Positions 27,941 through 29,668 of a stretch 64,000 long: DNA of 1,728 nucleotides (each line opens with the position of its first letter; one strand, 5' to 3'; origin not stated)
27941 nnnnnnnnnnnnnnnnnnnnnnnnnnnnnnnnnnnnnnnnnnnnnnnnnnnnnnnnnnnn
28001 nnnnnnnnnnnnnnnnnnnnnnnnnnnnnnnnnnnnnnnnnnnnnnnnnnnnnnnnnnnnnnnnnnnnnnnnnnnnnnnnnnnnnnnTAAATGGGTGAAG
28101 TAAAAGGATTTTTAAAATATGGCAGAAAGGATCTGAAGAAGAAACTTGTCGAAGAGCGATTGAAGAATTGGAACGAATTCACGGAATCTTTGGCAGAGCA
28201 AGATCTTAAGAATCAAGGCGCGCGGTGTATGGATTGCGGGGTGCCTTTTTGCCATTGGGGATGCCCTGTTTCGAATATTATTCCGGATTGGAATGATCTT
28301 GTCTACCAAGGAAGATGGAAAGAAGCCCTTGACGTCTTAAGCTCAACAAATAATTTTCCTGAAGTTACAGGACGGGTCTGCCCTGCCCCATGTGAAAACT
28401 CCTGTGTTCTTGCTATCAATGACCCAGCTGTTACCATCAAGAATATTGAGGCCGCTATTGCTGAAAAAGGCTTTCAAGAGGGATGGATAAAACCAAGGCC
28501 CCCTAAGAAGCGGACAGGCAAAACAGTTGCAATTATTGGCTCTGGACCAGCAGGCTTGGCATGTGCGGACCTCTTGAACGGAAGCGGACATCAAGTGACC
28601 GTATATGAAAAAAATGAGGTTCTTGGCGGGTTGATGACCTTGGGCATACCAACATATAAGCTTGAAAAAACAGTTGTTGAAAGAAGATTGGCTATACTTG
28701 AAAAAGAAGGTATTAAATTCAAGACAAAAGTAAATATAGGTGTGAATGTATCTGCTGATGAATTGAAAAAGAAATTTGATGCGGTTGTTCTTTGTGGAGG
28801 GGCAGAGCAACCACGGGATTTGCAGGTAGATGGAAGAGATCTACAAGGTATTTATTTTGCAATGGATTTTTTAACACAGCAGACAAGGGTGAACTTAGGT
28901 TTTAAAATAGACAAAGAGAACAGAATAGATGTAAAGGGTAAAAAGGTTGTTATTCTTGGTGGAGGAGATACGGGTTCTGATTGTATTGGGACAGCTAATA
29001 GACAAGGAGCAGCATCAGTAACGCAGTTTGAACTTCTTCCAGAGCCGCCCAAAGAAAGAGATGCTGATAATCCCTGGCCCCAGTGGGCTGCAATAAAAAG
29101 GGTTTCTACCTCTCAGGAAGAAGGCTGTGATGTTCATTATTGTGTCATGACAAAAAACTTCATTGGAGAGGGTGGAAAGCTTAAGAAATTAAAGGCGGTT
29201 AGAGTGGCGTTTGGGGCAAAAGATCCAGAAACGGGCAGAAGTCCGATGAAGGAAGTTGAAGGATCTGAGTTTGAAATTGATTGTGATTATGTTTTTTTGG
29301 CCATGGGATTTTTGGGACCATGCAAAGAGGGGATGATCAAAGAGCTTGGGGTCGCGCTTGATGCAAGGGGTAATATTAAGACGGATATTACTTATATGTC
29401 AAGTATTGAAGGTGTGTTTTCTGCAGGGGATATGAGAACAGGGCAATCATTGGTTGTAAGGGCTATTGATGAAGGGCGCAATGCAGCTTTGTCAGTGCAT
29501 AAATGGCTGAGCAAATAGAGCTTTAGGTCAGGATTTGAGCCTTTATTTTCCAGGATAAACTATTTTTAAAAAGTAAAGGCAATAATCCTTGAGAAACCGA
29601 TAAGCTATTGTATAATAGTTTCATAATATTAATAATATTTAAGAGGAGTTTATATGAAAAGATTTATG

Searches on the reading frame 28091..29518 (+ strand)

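Call 68: search_protein_families(library=pfam, proteins=[window:28091-29518:+], max_evalue=0.00001)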
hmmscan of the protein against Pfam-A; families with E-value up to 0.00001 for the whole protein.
window:28091-29518:+ (475 aa): 6 families
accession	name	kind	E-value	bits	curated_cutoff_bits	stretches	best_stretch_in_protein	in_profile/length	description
PF07992.20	Pyr_redox_2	-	8.9e-29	101.3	26.1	1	145-462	2-291/291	Pyridine nucleotide-disulphide oxidoreductase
PF14691.11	Fer4_20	-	5.9e-26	90.9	25.8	1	23-131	1-112/113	Dihydroprymidine dehydrogenase domain II, 4Fe-4S cluster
PF13450.12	NAD_binding_8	-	2.2e-09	37.9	21.9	1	148-183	1-36/68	NAD(P)-binding Rossmann-like domain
PF00070.33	Pyr_redox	-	1.3e-08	35.7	22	0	146-179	2-35/82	Pyridine nucleotide-disulphide oxidoreductase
PF13738.12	Pyr_redox_3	-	1.9e-06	27.8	30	0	148-177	2-32/305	Pyridine nucleotide-disulphide oxidoreductase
PF02826.25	2-Hacid_dh_C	-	5.7e-06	26.3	25.1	0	129-176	19-69/178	D-isomer specific 2-hydroxyacid dehydrogenase, NAD binding domain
